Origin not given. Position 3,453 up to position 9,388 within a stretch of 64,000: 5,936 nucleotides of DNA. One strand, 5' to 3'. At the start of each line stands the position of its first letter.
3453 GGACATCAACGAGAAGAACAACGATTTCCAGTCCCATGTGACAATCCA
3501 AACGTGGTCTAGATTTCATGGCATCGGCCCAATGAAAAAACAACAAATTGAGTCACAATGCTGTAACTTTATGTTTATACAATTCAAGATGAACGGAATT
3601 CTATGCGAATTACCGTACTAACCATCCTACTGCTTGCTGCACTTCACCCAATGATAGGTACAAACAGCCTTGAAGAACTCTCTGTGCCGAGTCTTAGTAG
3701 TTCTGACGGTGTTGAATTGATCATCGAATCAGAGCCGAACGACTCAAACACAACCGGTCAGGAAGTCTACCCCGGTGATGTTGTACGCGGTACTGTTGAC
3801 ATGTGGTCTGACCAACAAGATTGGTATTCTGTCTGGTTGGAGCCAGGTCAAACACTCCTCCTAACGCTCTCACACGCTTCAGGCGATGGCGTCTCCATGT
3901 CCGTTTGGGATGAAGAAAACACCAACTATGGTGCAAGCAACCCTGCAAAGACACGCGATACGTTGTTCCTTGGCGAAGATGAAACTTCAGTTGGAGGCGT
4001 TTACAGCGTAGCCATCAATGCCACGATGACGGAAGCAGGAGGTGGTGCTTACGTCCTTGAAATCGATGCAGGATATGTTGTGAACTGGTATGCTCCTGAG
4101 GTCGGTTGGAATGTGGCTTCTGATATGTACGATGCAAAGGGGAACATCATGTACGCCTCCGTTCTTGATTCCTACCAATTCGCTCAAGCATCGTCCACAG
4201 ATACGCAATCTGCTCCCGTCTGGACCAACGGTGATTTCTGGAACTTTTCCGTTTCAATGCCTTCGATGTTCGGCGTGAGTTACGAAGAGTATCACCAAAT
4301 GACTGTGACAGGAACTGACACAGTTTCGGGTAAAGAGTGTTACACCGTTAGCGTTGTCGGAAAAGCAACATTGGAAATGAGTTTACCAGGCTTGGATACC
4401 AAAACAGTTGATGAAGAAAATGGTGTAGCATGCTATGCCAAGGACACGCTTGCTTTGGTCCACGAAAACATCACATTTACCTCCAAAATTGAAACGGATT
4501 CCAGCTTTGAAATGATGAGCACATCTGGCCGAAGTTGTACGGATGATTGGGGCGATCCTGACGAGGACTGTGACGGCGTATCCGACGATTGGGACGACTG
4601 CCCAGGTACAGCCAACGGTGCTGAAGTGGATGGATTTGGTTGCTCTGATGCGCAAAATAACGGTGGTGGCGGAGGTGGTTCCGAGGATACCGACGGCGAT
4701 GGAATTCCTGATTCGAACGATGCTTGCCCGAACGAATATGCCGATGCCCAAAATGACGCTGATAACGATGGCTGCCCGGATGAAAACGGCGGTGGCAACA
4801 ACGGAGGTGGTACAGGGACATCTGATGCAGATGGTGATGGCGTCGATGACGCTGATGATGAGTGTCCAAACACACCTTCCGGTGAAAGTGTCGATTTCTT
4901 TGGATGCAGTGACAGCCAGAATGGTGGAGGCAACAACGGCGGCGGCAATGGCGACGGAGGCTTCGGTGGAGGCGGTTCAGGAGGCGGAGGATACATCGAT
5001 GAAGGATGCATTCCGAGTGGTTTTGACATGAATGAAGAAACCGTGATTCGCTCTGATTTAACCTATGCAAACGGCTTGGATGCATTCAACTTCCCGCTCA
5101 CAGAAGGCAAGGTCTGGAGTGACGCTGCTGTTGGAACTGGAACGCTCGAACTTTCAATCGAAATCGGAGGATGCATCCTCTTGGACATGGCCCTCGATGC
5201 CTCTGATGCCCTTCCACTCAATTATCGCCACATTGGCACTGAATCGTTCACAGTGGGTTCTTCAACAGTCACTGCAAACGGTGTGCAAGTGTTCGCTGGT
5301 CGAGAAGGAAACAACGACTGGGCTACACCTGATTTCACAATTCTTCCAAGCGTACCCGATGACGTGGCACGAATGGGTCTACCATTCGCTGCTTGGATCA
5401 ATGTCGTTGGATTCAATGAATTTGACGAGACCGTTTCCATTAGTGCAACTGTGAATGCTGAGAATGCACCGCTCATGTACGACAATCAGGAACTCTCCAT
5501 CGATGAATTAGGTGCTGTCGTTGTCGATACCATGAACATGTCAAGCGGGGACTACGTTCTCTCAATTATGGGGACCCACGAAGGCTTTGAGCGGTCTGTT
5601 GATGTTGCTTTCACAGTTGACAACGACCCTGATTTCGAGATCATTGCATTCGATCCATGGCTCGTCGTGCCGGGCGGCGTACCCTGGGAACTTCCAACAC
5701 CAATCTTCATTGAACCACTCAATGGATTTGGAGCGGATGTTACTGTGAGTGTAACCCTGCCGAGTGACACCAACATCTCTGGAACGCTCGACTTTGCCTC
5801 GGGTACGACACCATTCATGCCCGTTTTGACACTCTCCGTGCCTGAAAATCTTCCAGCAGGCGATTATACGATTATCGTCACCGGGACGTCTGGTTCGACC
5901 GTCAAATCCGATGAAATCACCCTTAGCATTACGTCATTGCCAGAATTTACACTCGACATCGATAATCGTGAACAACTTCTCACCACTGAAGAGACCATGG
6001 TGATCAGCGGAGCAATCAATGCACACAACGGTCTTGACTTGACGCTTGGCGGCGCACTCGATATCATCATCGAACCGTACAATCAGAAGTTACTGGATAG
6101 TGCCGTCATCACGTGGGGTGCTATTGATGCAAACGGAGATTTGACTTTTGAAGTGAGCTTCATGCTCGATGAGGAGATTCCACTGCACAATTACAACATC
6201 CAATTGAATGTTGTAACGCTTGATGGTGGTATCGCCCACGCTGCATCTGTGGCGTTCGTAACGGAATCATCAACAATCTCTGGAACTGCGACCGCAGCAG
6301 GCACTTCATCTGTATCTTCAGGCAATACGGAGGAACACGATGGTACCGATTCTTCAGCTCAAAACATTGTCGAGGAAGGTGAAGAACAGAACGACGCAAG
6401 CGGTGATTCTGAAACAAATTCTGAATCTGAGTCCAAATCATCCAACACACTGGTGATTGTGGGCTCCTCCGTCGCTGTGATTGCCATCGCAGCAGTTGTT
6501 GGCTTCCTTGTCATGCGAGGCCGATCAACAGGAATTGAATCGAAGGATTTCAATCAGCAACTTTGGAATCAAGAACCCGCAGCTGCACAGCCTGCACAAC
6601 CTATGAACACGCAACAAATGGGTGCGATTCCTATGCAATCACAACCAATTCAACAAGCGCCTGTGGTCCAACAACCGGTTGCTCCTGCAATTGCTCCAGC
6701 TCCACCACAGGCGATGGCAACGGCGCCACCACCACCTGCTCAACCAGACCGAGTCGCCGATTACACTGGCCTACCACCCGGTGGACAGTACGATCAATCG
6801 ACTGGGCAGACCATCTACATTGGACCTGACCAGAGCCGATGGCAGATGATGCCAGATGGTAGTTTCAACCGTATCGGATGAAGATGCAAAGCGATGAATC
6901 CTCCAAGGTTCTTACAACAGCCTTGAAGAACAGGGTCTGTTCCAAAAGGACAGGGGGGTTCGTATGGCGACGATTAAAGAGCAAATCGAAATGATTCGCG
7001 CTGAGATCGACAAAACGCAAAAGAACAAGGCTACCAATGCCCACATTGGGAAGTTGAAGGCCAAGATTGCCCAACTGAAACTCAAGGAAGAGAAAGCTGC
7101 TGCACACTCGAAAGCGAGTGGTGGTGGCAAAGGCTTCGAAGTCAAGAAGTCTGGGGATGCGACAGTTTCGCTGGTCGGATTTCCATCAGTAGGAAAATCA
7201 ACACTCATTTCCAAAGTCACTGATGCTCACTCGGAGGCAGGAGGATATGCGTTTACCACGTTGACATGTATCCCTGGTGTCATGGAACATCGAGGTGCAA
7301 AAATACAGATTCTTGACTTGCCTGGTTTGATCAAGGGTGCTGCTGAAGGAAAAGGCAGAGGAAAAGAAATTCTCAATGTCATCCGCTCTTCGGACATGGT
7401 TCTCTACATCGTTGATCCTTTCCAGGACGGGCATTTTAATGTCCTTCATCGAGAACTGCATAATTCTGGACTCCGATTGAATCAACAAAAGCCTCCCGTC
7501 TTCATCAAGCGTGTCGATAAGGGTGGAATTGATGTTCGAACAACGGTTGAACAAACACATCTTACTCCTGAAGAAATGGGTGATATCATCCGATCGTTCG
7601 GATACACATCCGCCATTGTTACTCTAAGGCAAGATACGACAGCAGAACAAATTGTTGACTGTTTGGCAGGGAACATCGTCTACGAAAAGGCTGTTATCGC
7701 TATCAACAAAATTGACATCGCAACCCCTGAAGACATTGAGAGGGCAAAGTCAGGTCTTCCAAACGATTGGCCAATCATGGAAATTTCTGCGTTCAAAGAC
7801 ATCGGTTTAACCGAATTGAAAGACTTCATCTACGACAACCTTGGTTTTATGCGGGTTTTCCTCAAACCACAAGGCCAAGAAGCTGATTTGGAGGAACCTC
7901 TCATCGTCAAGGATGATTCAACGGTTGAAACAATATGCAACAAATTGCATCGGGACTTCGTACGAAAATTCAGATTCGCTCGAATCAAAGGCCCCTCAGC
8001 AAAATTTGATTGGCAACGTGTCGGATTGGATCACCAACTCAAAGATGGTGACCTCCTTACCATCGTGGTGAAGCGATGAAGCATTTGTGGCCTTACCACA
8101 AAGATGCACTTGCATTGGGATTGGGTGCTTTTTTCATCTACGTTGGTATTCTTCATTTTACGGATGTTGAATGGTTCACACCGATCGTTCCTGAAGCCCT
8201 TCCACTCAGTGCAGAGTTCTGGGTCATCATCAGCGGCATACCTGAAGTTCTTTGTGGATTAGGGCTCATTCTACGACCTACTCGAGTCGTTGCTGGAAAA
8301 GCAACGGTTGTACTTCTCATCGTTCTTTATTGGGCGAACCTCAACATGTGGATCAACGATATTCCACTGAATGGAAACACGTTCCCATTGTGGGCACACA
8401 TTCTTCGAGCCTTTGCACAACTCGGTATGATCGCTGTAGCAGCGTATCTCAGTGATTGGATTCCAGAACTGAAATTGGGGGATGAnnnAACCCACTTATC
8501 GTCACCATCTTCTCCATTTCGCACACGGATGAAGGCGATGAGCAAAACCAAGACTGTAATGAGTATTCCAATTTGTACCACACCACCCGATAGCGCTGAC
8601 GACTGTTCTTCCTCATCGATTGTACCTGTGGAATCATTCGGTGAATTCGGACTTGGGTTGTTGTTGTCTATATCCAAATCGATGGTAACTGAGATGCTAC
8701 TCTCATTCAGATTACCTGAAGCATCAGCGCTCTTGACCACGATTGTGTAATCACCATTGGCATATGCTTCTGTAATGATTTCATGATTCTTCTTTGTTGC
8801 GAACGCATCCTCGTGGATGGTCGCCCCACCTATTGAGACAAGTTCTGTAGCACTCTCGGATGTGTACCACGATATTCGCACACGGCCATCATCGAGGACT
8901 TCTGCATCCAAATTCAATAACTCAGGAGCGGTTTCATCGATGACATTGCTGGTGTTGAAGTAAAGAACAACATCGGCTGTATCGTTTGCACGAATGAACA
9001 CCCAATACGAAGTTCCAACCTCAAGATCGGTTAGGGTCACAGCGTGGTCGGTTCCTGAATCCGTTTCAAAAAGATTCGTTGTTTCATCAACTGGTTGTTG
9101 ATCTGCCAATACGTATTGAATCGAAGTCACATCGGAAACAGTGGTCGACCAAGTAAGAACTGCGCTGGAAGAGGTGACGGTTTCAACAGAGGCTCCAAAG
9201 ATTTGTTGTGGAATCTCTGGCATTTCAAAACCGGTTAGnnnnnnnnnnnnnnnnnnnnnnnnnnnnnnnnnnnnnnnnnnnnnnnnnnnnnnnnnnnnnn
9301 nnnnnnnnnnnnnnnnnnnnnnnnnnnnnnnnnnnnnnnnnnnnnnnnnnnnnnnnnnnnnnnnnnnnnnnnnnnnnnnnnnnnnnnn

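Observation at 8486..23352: Complete extracellular-to-cytoplasmic alpha-glucan (starch/glycogen) utilisation locus with membrane-anchored GH57 and GH13 enzymes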

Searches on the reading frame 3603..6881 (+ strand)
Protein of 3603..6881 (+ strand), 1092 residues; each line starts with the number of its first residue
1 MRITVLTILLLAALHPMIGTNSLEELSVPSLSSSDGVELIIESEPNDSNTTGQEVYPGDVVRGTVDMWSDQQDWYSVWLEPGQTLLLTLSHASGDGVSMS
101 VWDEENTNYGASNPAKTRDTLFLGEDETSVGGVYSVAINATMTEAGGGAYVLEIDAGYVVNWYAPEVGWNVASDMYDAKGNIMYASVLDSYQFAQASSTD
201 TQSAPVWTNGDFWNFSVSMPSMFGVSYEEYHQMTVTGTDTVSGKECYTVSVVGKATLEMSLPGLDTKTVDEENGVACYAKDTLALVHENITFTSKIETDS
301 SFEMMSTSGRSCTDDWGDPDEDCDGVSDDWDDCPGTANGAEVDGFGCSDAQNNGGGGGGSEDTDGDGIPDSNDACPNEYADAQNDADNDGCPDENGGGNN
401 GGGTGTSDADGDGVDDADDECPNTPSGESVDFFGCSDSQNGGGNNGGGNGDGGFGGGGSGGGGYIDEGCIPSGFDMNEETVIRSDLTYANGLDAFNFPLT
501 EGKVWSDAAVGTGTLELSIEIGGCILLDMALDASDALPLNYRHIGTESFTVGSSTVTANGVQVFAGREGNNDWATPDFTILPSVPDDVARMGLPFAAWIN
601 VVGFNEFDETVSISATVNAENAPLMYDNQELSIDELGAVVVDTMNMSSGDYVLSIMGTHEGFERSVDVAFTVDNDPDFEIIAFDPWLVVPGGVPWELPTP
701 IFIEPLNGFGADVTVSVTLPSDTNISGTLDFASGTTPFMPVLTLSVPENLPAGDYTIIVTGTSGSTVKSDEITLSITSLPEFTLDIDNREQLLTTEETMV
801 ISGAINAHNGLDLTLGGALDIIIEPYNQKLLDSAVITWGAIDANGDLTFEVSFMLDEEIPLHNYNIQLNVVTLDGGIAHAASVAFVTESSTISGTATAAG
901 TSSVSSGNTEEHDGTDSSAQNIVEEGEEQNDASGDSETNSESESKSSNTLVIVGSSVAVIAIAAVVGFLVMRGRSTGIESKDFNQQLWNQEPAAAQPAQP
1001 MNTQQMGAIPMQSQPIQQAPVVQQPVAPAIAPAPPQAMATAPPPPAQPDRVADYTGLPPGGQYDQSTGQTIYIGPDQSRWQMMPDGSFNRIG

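Call 9: search_protein_families(library=pfam, proteins=[window:3603-6881:+], max_evalue=0.001)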
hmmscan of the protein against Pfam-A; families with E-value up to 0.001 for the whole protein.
window:3603-6881:+ (1092 aa): 1 family
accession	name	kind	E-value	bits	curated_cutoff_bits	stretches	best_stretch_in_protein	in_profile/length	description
PF02412.23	TSP_3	-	7.7e-06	25.9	25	0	349-377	2-30/36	Thrombospondin type 3 repeat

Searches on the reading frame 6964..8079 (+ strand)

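Call 9: search_protein_families(library=pfam, proteins=[window:6964-8079:+], max_evalue=0.001)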
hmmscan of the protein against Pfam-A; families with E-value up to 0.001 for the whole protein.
window:6964-8079:+ (371 aa): 5 families
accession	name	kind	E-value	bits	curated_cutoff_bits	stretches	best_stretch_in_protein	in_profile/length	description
PF16897.10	MMR_HSR1_Xtn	-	9e-23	80.7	35.2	1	186-294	1-105/106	C-terminal region of MMR_HSR1 domain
PF01926.29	MMR_HSR1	-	5.9e-21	75.1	21.9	1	68-179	2-108/113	50S ribosome-binding GTPase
PF02824.27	TGS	-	4.7e-16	59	22.2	1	296-368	1-59/60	TGS domain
PF02421.24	FeoB_N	-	6.1e-12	45.8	27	1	67-123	2-58/156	Ferrous iron transport protein B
PF03193.22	RsgA_GTPase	-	0.00059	20.1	30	0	242-292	55-107/174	RsgA GTPase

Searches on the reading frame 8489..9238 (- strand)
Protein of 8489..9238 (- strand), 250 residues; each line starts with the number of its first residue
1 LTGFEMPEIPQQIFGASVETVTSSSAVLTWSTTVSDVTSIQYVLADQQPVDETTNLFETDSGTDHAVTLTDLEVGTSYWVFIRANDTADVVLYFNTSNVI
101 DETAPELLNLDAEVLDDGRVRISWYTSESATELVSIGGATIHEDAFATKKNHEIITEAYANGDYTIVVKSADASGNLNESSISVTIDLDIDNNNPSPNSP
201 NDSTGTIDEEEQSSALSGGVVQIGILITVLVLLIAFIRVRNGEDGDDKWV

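Call 44: search_protein_families(library=pfam, proteins=[window:8489-9238:-], max_evalue=1)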
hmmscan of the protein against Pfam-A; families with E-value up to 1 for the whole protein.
seq(250 aa): 5 families
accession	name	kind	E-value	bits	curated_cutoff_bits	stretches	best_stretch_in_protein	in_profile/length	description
PF16656.11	Pur_ac_phosph_N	-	2.1e-07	31.8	30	1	16-86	6-82/93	Purple acid Phosphatase, N-terminal domain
PF00041.27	fn3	-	6.6e-06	26.7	25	1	15-85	5-69/84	Fibronectin type III domain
PF19077.6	Big_13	-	4.2e-05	24.4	27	1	134-187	44-101/102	Bacterial Ig-like domain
PF18981.6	InlK_D3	-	0.057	13.9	25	1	157-186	45-75/75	Internalin K domain (D3/D4)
PF07495.19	Y_Y_Y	-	0.16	12.3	26.6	1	159-186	35-62/65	Y_Y_Y domain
